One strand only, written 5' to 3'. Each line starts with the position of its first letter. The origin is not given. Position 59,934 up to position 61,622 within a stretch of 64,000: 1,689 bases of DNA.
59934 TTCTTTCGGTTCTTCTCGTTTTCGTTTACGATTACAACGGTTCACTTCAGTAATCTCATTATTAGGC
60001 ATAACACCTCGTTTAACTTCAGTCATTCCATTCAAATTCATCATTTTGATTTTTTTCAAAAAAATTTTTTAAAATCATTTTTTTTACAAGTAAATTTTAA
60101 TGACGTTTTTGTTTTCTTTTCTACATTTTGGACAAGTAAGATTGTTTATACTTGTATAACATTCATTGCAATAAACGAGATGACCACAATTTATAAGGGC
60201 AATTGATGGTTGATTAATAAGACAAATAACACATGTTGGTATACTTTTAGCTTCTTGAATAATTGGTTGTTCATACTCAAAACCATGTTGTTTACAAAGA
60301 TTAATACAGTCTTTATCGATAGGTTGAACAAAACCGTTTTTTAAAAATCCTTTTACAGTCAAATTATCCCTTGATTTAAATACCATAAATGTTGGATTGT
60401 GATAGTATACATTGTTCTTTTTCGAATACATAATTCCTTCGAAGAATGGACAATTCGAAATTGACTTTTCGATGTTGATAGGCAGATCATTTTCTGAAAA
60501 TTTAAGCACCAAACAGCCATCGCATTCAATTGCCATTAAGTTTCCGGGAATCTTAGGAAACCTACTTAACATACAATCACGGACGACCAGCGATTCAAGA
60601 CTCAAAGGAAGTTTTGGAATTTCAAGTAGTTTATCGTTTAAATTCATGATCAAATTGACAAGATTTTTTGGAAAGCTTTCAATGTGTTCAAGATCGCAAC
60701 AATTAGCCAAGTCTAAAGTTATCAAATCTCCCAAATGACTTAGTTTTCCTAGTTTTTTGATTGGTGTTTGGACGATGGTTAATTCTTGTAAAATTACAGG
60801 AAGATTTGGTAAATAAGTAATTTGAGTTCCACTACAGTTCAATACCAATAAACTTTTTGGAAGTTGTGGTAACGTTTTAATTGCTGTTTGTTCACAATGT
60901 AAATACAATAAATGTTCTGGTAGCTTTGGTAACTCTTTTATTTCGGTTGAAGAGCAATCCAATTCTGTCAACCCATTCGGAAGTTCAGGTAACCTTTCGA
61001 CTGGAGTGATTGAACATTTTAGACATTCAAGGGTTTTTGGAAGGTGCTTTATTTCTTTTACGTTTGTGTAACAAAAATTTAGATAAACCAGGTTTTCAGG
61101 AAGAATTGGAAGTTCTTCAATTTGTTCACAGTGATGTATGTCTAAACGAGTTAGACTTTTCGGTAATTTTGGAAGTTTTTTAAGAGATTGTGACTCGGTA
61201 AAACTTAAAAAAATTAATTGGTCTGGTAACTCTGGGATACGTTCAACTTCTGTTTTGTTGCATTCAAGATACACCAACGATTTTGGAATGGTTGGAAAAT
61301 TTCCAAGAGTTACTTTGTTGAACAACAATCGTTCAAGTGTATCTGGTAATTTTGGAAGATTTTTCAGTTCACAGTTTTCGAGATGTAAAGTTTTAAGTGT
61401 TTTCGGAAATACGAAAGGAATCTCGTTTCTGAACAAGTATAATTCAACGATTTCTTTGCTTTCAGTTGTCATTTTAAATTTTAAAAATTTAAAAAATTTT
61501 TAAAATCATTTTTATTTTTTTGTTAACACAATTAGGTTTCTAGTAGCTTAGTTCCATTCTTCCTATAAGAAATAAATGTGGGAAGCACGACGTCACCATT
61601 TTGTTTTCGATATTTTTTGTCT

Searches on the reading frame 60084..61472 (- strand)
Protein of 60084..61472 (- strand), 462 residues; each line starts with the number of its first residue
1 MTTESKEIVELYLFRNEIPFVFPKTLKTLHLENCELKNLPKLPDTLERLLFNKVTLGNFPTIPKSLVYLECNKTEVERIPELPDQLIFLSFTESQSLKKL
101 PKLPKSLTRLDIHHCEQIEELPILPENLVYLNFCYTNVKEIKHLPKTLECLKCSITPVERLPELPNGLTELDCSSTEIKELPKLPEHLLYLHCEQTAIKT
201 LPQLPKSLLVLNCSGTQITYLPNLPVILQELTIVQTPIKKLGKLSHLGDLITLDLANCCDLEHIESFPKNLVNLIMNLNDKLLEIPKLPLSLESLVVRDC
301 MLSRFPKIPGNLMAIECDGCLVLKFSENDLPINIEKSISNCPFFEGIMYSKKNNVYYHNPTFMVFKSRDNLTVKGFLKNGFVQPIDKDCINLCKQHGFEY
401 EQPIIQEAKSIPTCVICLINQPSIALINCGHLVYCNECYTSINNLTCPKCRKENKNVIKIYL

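Call 83: search_protein_families(library=pfam, proteins=[window:60084-61472:-], max_evalue=0.001)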
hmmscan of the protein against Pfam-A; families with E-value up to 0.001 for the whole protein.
window:60084-61472:- (462 aa): 3 families
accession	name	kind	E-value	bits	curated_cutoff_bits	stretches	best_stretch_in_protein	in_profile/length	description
PF13920.12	zf-C3HC4_3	-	1.1e-10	41.6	27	1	413-455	4-47/49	Zinc finger, C3HC4 type (RING finger)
PF12799.13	LRR_4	-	3.6e-10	40.2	27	0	147-185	2-43/44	Leucine Rich repeats (2 copies)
PF14447.12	Prok-RING_4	-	5.2e-08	33.1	27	1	414-453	1-39/46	Prokaryotic RING finger family 4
